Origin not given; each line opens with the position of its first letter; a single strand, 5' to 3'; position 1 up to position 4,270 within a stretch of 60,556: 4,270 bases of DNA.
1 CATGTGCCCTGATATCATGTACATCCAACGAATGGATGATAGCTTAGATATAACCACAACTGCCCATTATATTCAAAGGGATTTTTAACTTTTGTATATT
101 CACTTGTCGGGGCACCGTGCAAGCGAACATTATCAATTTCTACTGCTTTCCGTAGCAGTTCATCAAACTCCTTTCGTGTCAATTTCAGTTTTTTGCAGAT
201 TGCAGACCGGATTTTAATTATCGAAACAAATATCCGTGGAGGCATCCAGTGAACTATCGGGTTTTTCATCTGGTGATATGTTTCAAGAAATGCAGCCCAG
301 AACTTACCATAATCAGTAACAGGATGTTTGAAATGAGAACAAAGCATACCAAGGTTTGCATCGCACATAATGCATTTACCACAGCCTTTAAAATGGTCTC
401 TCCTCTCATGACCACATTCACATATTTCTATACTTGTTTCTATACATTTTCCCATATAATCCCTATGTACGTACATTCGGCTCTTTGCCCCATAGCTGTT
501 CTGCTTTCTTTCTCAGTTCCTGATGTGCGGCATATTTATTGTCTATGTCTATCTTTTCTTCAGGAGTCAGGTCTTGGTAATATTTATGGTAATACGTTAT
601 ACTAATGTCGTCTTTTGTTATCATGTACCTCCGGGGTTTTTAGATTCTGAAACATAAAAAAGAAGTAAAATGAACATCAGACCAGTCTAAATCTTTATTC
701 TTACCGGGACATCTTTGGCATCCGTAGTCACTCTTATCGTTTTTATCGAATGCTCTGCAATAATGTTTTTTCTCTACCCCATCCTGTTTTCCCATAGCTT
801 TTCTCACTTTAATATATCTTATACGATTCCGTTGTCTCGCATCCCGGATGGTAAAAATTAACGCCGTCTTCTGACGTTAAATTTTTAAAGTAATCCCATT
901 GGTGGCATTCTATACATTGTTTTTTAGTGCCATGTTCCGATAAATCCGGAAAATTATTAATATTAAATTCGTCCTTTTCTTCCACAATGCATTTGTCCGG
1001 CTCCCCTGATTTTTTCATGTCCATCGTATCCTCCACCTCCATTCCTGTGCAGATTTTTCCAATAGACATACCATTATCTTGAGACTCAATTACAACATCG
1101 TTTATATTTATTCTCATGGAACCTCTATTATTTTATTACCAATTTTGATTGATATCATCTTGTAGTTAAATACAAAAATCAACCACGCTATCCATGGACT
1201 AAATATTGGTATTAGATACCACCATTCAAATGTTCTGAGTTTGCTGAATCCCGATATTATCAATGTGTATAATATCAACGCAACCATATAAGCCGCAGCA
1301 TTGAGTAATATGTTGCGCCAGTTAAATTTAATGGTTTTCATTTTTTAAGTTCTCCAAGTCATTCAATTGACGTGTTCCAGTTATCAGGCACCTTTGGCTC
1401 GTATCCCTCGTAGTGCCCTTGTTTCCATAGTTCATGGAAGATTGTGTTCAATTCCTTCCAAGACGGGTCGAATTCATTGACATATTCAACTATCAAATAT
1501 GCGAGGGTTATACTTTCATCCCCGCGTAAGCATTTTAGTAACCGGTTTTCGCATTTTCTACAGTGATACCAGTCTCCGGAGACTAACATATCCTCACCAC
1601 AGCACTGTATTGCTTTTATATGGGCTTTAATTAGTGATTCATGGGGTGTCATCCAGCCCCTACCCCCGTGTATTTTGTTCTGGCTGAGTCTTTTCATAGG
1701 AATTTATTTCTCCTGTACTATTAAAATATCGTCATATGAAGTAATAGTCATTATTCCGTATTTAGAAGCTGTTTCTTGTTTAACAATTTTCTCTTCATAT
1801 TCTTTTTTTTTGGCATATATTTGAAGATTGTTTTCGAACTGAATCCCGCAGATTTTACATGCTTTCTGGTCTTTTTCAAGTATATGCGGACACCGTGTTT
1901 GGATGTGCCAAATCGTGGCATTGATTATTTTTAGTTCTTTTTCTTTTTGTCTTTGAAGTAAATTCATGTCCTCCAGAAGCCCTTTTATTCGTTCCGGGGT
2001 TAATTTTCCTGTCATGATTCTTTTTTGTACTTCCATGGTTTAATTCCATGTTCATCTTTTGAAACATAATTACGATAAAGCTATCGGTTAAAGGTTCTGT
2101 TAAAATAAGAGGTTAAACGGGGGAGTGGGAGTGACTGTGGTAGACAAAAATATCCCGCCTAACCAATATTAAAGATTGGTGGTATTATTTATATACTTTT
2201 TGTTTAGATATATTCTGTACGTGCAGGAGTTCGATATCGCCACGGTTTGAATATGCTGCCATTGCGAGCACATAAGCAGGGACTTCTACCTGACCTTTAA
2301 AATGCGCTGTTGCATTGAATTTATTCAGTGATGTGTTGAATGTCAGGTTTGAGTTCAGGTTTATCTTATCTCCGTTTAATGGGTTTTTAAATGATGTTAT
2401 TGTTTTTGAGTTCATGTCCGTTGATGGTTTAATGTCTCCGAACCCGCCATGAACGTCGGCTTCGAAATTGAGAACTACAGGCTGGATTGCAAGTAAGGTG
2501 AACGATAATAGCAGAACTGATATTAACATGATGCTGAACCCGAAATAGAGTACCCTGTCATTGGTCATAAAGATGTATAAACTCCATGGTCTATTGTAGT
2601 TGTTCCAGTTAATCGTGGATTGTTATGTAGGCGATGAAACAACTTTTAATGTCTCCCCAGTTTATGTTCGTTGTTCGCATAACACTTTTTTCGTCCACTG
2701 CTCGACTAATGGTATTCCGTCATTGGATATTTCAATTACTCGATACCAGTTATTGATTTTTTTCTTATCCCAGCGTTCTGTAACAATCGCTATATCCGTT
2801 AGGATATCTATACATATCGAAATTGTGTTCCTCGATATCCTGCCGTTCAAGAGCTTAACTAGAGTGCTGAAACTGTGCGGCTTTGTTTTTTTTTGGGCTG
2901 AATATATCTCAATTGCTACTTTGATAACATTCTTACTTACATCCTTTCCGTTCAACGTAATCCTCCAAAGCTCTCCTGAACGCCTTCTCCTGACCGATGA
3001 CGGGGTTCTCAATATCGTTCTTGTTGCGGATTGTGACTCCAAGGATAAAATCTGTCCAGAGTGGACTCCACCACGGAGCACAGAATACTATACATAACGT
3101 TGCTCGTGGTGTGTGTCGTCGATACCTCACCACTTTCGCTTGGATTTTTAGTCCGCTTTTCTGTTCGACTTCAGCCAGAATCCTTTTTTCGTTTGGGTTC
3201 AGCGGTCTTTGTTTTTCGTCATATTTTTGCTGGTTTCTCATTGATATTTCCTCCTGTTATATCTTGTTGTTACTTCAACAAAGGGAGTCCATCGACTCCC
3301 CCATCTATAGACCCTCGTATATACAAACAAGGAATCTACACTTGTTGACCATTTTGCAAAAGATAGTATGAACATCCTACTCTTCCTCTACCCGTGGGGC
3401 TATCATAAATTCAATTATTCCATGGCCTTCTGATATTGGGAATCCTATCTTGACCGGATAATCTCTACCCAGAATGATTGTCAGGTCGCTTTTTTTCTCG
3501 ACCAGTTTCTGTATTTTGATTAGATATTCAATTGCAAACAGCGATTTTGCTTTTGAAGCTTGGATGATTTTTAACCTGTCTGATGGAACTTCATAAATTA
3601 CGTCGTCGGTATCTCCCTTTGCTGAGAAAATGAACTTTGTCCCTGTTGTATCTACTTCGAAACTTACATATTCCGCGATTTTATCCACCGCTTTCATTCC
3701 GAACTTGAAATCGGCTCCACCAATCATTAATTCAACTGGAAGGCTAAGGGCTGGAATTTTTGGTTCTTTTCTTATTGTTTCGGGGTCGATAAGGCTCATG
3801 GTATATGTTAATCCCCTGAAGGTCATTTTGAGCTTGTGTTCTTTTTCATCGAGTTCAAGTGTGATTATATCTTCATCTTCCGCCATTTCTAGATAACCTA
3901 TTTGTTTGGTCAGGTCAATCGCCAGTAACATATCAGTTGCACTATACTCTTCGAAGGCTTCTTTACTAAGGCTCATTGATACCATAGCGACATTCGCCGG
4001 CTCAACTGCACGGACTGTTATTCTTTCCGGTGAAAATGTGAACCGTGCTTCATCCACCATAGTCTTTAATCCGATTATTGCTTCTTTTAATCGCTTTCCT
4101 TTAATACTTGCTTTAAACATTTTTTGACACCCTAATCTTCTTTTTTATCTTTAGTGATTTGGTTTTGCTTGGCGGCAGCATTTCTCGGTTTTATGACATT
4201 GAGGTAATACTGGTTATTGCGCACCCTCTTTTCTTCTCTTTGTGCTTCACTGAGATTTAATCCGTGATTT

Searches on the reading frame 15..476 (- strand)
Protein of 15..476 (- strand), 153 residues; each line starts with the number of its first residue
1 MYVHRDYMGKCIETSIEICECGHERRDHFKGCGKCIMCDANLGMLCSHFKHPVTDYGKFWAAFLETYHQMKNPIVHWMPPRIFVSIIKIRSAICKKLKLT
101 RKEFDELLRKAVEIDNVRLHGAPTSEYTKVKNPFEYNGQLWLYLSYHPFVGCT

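Call 30: search_protein_families(library=pfam, alignment_id=A1, max_evalue=0.001)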
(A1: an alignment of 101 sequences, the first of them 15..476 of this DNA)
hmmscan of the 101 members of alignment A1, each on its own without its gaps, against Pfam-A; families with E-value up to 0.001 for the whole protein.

A. member 1, window:15-476:- (153 aa): 0 families

B. families by the number of members that match (of 101 scanned): 14 families
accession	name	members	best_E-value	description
PF08308.17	PEGA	2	1.5e-13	PEGA domain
PF09988.15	DUF2227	1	4.1e-17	Uncharacterized metal-binding protein (DUF2227)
PF18905.5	DUF5661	1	7.1e-16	Protein of unknown function (DUF5661)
PF01844.29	HNH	1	1.2e-15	HNH endonuclease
PF09643.15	YopX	1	4.2e-15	YopX protein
PF14279.12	HNH_5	1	7.8e-15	HNH endonuclease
PF09335.16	VTT_dom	1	3.5e-14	VTT domain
PF13597.11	NRDD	1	1.3e-12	Anaerobic ribonucleoside-triphosphate reductase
PF00705.23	PCNA_N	1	3e-11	Proliferating cell nuclear antigen, N-terminal domain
PF18915.5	DUF5667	1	3.5e-10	Domain of unknown function (DUF5667)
PF19502.5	DUF6036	1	7.7e-09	Nucleotidyltransferase of unknown function (DUF6036)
PF13395.12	HNH_4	1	9.8e-07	HNH endonuclease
PF10699.14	HAP2-GCS1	1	3.2e-05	Male gamete fusion factor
PF09970.15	DUF2204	1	0.00032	Nucleotidyl transferase of unknown function (DUF2204)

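Call 70: search_protein_families(library=phrogs, alignment_id=A1, max_evalue=0.001)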
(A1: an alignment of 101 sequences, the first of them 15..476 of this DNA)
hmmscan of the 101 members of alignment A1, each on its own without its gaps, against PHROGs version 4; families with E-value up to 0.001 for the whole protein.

A. member 1, window:15-476:- (153 aa): 0 families

B. families by the number of members that match (of 101 scanned): 41 families (the first 25 are shown)
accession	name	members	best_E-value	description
phrog_14314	-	1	1.2e-26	HNH endonuclease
phrog_2118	-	1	1.3e-19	HNH endonuclease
phrog_16726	-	1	2.9e-19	HNH endonuclease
phrog_16986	-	1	1.8e-18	-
phrog_2214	-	1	4.2e-17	HNH endonuclease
phrog_98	-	1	2.1e-15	-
phrog_589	-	1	3.8e-15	HNH endonuclease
phrog_8660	-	1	6.8e-15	HNH endonuclease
phrog_5718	-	1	7.8e-14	HNH endonuclease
phrog_6050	-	1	3.7e-13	HNH endonuclease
phrog_144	-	1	1.2e-12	HNH endonuclease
phrog_333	-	1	6.9e-12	HNH endonuclease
phrog_7785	-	1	8.9e-12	HNH endonuclease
phrog_338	-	1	1.1e-10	HNH endonuclease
phrog_1271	-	1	1.2e-10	HNH endonuclease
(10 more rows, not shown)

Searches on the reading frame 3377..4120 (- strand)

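Call 59: search_protein_families(library=pfam, proteins=[window:3377-4120:-], max_evalue=0.01)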
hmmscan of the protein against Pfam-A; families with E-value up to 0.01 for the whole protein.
window:3377-4120:- (247 aa): 2 families
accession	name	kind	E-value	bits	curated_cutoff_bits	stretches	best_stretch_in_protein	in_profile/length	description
PF00705.23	PCNA_N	-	3e-11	43.6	20.3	1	8-102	9-104/127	Proliferating cell nuclear antigen, N-terminal domain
PF02747.20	PCNA_C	-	0.0013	19.3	23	0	136-242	16-127/128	Proliferating cell nuclear antigen, C-terminal domain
